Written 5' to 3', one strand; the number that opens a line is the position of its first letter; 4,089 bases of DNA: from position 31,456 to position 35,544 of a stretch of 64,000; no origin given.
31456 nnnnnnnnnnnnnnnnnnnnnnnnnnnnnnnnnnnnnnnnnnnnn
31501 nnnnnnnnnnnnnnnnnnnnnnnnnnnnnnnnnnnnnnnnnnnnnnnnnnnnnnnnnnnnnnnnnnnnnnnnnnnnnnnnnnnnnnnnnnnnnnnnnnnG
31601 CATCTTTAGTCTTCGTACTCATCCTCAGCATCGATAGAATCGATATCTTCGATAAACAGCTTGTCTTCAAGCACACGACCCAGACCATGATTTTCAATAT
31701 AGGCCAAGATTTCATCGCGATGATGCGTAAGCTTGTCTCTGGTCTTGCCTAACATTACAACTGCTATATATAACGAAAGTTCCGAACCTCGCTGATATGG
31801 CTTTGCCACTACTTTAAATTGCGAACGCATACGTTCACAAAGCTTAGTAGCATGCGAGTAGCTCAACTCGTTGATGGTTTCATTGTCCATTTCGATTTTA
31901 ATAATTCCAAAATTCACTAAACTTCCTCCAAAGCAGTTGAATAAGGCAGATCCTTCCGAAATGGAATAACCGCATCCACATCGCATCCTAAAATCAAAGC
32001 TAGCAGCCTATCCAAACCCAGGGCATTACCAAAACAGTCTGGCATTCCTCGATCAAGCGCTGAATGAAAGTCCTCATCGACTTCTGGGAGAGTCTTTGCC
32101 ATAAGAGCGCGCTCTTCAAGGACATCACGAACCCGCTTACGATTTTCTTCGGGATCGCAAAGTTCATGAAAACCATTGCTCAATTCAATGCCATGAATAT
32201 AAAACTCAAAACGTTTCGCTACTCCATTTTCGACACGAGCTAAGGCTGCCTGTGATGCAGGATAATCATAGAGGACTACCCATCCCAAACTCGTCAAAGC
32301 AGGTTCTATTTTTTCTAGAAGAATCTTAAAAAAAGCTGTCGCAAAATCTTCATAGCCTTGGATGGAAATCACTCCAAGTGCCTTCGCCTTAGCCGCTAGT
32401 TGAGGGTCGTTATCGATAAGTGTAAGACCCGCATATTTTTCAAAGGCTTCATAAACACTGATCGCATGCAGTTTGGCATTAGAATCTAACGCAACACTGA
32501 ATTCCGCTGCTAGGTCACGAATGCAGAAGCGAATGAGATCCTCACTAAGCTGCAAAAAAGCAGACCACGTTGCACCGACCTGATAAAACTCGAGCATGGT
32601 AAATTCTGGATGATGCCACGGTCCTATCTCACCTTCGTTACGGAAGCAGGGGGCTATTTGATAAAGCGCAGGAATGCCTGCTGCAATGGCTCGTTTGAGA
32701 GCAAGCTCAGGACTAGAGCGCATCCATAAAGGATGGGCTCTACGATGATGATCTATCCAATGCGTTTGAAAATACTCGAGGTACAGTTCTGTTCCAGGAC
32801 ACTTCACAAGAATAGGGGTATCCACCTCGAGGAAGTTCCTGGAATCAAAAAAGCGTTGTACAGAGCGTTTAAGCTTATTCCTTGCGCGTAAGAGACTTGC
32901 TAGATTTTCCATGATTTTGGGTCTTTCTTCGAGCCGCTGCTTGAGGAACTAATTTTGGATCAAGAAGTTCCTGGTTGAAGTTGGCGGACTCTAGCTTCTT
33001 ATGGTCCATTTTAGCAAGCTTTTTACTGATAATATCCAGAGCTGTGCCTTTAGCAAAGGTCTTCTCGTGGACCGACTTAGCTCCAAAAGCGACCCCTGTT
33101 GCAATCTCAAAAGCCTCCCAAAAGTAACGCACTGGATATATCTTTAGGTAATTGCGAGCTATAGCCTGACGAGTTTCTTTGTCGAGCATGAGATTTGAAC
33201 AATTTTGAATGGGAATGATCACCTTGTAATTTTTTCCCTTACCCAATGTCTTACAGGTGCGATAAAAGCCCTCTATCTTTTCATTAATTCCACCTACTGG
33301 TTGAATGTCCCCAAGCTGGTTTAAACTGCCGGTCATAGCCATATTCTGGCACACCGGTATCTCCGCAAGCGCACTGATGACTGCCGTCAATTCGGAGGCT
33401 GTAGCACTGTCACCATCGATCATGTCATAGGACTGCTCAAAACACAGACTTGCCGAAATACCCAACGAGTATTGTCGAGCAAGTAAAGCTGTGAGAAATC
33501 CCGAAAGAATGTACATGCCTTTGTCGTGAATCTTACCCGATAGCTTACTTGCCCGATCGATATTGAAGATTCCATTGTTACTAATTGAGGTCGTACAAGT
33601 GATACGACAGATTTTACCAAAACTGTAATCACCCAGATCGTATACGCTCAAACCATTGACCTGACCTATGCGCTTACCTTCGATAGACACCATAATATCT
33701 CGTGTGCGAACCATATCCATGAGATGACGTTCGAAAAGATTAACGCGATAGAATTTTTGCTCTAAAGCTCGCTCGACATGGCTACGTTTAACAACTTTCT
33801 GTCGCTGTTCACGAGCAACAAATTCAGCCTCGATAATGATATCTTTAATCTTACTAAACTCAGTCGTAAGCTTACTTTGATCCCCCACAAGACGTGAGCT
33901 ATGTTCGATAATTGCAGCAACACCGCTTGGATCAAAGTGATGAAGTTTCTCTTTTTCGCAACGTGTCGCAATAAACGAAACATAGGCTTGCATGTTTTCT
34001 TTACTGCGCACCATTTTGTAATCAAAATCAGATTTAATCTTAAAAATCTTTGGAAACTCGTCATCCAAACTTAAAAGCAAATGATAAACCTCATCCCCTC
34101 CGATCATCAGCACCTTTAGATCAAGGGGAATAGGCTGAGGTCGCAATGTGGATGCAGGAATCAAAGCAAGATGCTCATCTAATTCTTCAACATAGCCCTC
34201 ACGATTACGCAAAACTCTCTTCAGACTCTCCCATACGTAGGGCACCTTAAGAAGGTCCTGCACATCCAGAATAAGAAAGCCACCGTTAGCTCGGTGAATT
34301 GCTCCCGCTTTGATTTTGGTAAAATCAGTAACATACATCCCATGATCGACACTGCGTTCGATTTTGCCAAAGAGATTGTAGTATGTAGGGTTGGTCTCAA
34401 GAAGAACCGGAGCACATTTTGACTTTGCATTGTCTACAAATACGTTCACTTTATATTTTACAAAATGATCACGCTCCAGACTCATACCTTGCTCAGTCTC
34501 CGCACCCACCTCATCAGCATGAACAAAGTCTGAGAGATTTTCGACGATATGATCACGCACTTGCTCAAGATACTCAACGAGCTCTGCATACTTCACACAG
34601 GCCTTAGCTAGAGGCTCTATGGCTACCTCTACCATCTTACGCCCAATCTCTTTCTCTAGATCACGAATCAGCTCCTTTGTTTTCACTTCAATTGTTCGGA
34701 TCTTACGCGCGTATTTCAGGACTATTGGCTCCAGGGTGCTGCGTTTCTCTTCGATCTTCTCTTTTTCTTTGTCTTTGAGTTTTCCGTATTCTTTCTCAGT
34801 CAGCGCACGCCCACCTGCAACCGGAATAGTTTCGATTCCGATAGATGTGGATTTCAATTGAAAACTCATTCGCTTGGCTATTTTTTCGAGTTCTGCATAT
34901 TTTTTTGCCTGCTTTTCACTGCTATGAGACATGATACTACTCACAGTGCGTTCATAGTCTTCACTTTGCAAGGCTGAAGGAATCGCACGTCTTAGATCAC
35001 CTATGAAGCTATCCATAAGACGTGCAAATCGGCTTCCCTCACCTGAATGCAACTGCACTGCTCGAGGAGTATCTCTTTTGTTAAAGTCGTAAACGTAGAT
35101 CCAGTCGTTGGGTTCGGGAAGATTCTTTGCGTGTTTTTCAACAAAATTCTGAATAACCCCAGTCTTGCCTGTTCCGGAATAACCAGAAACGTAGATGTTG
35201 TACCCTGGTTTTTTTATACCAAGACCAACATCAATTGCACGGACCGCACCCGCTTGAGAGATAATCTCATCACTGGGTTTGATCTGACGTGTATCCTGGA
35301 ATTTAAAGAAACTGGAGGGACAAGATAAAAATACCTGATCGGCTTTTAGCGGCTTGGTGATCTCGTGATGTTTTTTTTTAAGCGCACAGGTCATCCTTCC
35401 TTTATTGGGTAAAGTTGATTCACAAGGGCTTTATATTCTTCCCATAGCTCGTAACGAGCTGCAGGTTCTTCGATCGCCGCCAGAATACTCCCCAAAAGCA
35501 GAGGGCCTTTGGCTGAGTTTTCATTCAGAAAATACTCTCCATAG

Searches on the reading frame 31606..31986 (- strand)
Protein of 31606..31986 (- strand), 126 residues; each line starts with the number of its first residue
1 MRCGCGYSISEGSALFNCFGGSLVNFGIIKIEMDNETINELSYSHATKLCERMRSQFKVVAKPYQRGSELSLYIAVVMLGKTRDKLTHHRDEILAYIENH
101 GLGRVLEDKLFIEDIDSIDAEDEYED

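Call 3: search_protein_families(library=pfam, proteins=[window:31606-31986:-], max_evalue=0.1)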
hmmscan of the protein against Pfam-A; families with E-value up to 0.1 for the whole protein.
window:31606-31986:- (126 aa): 1 family
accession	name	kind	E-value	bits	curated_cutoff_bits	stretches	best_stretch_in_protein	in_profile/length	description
PF04456.17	DUF503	-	0.02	15.1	22.4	1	48-106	25-84/88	Protein of unknown function (DUF503)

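Call 5: search_protein_families(library=ncbifam, proteins=[window:31606-31986:-], max_evalue=0.1)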
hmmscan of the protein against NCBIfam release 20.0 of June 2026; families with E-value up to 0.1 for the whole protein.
window:31606-31986:- (126 aa): 1 family
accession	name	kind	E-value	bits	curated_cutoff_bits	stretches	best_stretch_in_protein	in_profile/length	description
NF049950.1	IsopEpoxGlthnTfaseIsoI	equivalog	0.087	12.4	300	0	56-119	107-178/238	iIsoprene-epoxide--glutathione S-transferase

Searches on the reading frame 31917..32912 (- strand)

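Call 3: search_protein_families(library=pfam, proteins=[window:31917-32912:-], max_evalue=0.1)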
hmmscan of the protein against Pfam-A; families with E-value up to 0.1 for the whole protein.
window:31917-32912:- (331 aa): 1 family
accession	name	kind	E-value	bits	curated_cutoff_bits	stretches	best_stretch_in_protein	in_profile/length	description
PF00152.25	tRNA-synt_2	-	7.5e-45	153.8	25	1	3-320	17-306/308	tRNA synthetases class II (D, K and N)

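Call 5: search_protein_families(library=ncbifam, proteins=[window:31917-32912:-], max_evalue=0.1)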
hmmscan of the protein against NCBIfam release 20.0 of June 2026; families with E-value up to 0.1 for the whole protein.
window:31917-32912:- (331 aa): 18 families
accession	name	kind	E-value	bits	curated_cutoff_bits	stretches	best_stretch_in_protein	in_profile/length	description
TIGR00462.1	genX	equivalog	8.2e-88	294.8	286.9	1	8-312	1-298/304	EF-P lysine aminoacylase EpmA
NF006828.0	PRK09350.1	equivalog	1.4e-72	244.7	264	1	8-319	16-321/325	elongation factor P--(R)-beta-lysine ligase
NF001756.1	PRK00484.1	subfamily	4.6e-52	177.3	468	1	5-310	166-473/488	lysine--tRNA ligase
TIGR00499.1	lysS_bact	equivalog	3.7e-51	174.3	427.6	1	7-318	171-489/496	lysine--tRNA ligase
NF002821.0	PRK02983.1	equivalog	2.1e-38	132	742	1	5-318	775-1095/1102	bifunctional lysylphosphatidylglycerol synthetase/lysine--tRNA ligase LysX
NF009101.0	PRK12445.1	subfamily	3.3e-34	118.3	1026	1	9-308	185-487/505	lysine--tRNA ligase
NF003483.0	PRK05159.1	equivalog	1.1e-15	57.5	353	1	5-318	134-429/438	aspartate--tRNA(Asn) ligase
TIGR00459.1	aspS_bact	equivalog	1.3e-14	53.4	373.85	2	4-160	135-281/586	aspartate--tRNA ligase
TIGR00458.1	aspS_nondisc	equivalog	1.5e-14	53.8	368.4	1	6-309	131-409/428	aspartate--tRNA(Asn) ligase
NF001750.0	PRK00476.1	equivalog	6.9e-13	47.8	443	2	3-160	139-286/590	aspartate--tRNA ligase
NF009460.0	PRK12820.1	equivalog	2.9e-12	45.5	1379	1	8-110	173-270/723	bifunctional aspartyl-tRNA synthetase/aspartyl/glutamyl-tRNA amidotransferase subunit C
NF003037.0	PRK03932.1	equivalog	4e-12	45.8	414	1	4-318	129-442/451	asparagine--tRNA ligase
TIGR00457.1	asnS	equivalog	6.1e-12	45.1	342.6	1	4-140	132-270/455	asparagine--tRNA ligase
TIGR02367.1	PylS_Cterm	equivalog_domain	7.7e-08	32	178.15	1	12-144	29-168/242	pyrrolysine--tRNA(Pyl) ligase large subunit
NF007083.1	PRK09537.1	equivalog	4e-07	29.5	550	1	83-129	293-340/425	pyrrolysine--tRNA(Pyl) ligase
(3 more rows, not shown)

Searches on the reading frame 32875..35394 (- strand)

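Call 5: search_protein_families(library=ncbifam, proteins=[window:32875-35394:-], max_evalue=0.1)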
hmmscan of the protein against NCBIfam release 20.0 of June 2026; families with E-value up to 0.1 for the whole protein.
window:32875-35394:- (839 aa): 7 families
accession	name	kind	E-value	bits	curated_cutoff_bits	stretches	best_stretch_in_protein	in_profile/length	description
TIGR00764.1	lon_rel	equivalog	7.3e-48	163.6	516.6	1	317-763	161-590/608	ATP-dependent protease LonB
TIGR02902.1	spore_lonB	equivalog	4.4e-13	48.7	723.3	1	574-743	346-516/531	ATP-dependent protease LonB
TIGR02903.1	spore_lon_C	equivalog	3.7e-09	35.6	678.8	1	658-713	522-577/615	Lon family ATP-dependent protease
NF008053.0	PRK10787.1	equivalog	6.5e-07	27.8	891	1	634-766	642-771/784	endopeptidase La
TIGR00763.1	lon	equivalog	9e-07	27.7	608.05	1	660-732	700-765/795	endopeptidase La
TIGR02928.1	TIGR02928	subfamily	0.0092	14.9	181.3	0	65-95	41-71/366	orc1/cdc6 family replication initiation protein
NF052560.1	ArdRibTfseLart1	equivalog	0.035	13.3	500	1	266-368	58-155/303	NAD(+)--arginine ADP-ribosyltransferase Lart1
